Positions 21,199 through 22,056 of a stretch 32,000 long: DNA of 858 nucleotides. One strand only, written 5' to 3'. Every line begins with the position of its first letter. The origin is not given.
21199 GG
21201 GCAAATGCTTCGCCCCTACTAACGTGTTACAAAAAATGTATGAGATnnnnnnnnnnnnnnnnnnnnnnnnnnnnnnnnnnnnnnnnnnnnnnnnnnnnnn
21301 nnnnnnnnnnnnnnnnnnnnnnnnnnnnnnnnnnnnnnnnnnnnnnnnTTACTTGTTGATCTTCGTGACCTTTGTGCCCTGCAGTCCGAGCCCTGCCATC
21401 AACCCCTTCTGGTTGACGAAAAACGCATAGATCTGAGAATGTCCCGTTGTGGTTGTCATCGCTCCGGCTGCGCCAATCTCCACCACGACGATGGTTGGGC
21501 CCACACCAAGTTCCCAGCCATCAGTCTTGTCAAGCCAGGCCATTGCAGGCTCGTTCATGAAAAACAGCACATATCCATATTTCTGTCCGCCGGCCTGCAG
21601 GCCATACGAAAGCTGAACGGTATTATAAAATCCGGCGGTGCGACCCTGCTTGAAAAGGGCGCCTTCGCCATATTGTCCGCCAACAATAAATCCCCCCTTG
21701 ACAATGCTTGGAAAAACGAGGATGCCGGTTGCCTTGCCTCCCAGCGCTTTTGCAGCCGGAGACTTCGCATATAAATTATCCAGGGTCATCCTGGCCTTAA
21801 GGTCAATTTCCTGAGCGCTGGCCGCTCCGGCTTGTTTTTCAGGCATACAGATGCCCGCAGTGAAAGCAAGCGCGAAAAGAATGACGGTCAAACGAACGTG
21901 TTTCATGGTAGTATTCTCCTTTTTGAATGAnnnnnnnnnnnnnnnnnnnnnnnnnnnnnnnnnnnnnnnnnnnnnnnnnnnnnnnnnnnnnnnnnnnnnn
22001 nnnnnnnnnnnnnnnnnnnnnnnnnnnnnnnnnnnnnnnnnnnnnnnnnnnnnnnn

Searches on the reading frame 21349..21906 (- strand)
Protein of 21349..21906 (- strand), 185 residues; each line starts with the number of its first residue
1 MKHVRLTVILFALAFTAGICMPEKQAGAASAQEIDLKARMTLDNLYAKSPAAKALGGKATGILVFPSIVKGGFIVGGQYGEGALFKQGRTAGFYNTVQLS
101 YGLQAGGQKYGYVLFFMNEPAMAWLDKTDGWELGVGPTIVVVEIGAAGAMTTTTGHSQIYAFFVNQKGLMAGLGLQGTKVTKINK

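Call 8: search_protein_families(library=pfam, proteins=[window:21349-21906:-])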
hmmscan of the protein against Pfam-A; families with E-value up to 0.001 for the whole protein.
window:21349-21906:- (185 aa): 1 family
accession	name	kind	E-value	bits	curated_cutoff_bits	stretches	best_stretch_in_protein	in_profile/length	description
PF04366.17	Ysc84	-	7.1e-10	39.1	25.1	1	98-182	2-87/127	Las17-binding protein actin regulator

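Call 53: search_protein_families(library=ncbifam, proteins=[window:21349-21906:-], max_evalue=0.00001)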
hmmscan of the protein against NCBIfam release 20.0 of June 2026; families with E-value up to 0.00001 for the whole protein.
window:21349-21906:- (185 aa): 1 family
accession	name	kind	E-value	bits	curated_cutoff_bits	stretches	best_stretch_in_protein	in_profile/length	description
NF049970.1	lipo_BPSL1445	equivalog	2.5e-51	174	200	1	20-184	29-193/194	BPSL1445 family SYLF domain-containing lipoprotein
